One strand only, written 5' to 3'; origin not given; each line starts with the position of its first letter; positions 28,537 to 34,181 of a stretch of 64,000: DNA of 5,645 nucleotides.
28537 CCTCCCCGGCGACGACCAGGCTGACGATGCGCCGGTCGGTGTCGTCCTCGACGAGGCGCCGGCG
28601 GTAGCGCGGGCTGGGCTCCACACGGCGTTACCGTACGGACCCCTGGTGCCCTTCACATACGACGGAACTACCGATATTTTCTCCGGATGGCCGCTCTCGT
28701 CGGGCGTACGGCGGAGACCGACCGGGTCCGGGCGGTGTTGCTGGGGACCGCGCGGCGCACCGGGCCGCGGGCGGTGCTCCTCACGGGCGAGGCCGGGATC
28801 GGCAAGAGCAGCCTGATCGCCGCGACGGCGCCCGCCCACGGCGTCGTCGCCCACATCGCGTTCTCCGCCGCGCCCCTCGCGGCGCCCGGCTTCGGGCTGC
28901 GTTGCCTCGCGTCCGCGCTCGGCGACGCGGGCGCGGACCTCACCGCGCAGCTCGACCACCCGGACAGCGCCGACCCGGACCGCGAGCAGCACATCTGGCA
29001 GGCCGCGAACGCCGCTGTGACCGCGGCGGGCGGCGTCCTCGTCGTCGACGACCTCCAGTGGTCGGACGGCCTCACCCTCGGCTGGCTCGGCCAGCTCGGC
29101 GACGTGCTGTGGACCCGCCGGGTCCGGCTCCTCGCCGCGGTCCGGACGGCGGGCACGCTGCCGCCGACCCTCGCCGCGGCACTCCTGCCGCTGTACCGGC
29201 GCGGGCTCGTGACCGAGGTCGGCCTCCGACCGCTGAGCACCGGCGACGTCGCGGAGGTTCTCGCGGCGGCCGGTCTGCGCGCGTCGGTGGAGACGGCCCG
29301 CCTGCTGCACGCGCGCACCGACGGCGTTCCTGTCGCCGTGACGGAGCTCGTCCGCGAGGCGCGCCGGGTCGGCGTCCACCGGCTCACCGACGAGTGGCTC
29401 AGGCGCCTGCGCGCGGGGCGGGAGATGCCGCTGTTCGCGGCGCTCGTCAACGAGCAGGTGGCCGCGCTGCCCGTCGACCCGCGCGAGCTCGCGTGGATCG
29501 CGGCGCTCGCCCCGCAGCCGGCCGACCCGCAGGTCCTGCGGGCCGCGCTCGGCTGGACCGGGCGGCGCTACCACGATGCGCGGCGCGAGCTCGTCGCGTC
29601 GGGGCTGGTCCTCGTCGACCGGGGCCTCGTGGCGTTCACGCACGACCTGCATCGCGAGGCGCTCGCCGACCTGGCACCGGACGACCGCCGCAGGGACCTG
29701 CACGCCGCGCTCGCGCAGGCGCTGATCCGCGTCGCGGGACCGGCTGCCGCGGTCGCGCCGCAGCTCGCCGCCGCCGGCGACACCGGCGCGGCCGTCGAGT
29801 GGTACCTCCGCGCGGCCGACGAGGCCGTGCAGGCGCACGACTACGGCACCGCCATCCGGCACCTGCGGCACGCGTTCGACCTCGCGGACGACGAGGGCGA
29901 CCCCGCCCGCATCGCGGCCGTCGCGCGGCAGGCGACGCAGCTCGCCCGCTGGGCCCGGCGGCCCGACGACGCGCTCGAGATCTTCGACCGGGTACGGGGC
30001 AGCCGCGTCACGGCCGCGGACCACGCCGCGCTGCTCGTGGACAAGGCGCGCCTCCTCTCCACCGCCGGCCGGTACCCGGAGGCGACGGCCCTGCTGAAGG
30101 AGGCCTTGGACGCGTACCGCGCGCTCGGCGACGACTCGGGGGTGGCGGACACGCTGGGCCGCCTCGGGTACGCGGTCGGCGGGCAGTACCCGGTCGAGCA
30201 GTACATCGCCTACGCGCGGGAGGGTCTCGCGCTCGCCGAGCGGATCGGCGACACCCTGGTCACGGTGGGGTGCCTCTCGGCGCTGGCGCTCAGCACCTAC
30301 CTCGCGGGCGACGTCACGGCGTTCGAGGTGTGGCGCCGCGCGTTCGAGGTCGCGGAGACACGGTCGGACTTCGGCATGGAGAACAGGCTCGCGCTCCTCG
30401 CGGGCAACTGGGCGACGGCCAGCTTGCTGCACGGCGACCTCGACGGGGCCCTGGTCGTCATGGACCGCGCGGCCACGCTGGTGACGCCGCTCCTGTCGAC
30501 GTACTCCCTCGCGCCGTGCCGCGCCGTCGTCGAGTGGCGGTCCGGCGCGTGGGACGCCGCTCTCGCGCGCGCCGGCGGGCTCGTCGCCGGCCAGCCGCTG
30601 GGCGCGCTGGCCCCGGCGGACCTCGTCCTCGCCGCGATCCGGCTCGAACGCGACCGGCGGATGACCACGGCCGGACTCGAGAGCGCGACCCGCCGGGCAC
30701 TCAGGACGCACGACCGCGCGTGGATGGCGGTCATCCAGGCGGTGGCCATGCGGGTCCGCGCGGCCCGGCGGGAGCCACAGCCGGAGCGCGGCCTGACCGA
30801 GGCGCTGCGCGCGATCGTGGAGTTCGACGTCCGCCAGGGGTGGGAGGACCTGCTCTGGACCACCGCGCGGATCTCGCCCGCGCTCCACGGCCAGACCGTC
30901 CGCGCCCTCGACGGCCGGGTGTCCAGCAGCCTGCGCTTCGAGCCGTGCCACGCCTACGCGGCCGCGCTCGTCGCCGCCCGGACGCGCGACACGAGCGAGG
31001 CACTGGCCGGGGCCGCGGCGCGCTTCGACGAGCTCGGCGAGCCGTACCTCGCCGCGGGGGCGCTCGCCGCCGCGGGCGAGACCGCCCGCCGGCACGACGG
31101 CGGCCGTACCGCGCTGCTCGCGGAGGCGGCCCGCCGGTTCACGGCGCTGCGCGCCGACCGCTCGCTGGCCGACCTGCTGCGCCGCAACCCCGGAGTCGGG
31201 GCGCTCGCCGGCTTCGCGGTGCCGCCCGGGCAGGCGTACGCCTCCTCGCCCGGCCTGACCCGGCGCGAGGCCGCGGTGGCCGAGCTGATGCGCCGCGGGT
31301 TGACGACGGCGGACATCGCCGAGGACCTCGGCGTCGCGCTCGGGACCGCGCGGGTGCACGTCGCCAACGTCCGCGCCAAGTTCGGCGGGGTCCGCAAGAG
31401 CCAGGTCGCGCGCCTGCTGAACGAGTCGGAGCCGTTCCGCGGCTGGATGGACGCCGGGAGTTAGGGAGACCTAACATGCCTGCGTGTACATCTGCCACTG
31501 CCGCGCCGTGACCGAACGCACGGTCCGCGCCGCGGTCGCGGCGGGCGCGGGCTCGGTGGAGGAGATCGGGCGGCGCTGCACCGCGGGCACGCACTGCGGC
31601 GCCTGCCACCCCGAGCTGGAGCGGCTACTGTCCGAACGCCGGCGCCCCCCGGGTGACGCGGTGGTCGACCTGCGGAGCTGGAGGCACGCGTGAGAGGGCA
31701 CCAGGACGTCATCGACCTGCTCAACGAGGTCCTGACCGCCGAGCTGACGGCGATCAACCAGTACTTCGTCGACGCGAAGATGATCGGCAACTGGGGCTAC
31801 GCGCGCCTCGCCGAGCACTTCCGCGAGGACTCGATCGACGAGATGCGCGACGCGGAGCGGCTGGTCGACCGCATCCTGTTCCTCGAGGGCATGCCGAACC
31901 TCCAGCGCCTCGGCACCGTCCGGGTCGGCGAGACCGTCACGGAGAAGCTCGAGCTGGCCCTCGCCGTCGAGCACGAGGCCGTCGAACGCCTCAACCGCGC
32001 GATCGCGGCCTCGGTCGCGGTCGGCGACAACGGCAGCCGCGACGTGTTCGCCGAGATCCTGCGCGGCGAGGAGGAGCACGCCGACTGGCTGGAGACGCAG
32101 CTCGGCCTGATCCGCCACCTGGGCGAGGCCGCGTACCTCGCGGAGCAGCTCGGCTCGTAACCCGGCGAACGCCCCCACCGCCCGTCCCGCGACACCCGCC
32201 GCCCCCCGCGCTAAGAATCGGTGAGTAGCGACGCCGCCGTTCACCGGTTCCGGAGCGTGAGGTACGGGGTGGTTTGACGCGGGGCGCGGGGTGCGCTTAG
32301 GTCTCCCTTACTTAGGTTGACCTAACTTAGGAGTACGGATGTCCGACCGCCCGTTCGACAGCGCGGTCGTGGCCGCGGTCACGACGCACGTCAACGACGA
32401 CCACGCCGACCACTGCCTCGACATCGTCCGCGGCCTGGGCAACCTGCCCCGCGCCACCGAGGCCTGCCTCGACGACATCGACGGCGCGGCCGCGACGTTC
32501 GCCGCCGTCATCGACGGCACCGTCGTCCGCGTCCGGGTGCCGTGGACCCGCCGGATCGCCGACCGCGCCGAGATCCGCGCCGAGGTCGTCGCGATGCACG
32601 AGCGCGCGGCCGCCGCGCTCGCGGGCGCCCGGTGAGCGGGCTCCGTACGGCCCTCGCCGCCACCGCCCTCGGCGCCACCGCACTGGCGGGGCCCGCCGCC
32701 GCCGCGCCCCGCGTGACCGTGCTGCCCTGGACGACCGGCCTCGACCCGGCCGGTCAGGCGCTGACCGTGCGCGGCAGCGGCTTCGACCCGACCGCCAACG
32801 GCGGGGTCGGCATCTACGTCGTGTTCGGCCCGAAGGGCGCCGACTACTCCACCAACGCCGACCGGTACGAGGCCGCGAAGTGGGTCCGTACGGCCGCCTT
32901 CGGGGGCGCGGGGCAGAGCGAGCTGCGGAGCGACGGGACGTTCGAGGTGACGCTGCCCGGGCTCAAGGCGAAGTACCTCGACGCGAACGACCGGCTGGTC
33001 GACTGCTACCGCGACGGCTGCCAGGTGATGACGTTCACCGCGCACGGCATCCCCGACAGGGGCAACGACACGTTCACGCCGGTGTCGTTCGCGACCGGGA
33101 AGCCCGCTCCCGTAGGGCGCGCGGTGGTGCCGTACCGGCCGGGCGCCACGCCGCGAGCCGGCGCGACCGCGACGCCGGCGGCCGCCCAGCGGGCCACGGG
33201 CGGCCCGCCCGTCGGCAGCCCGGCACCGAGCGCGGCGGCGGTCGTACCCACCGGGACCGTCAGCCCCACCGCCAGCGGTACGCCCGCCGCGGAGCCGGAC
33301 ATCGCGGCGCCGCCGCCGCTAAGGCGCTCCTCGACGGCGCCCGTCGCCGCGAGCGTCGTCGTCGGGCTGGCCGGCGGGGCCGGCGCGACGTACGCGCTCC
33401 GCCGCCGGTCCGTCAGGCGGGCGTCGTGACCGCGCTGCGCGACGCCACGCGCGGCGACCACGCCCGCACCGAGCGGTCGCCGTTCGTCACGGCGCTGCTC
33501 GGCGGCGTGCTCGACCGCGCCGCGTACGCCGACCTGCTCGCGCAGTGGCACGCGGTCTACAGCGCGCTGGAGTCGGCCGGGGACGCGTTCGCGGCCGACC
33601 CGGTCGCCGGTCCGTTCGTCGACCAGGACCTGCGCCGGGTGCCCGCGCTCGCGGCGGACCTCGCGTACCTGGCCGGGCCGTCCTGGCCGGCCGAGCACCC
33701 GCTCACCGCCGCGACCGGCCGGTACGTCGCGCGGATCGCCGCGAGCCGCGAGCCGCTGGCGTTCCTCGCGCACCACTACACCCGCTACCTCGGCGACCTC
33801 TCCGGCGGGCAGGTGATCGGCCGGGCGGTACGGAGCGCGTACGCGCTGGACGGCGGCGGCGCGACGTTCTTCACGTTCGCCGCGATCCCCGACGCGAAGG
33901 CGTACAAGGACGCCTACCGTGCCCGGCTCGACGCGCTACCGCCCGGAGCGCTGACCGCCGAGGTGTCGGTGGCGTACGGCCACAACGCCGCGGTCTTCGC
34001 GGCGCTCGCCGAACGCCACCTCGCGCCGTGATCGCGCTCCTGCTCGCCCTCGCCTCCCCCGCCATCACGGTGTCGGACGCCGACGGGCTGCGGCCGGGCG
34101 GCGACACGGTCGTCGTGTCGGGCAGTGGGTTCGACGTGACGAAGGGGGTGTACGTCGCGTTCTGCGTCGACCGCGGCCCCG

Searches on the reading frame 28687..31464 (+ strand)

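Call 17: search_protein_families(library=pfam, proteins=[window:28687-31464:+], max_evalue=0.001)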
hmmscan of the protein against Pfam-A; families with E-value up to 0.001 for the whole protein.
window:28687-31464:+ (925 aa): 4 families
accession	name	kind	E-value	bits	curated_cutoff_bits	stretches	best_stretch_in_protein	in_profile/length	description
PF13191.12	AAA_16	-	1e-13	52.6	32.6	1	4-145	2-163/167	AAA ATPase domain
PF00196.25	GerE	-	6.3e-09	35.8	23.5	1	857-909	3-55/57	Bacterial regulatory proteins, luxR family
PF13424.12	TPR_12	-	9.9e-07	29.3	30.1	1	447-495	3-53/77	Tetratricopeptide repeat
PF13401.12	AAA_22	-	3.4e-05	24.6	27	1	26-127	4-97/130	AAA domain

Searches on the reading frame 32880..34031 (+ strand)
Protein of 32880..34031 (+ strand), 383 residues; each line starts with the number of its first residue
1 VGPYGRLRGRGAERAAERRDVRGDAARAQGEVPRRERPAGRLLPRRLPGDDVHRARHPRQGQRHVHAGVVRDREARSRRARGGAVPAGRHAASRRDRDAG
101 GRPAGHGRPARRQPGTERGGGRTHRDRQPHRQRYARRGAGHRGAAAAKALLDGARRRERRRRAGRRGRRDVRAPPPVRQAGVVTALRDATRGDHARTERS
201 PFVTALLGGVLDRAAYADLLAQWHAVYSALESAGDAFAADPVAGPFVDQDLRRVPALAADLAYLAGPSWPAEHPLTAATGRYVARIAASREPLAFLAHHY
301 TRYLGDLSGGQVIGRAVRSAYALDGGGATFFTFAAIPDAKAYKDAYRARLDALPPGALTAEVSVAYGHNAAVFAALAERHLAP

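Call 19: search_protein_families(library=pfam, proteins=[window:32880-34031:+], max_evalue=0.001)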
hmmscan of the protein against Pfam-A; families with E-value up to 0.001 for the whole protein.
window:32880-34031:+ (383 aa): 1 family
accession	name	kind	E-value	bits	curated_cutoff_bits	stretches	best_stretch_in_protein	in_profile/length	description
PF01126.25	Heme_oxygenase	-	2.4e-45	155.3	23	1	184-354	5-178/204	Heme oxygenase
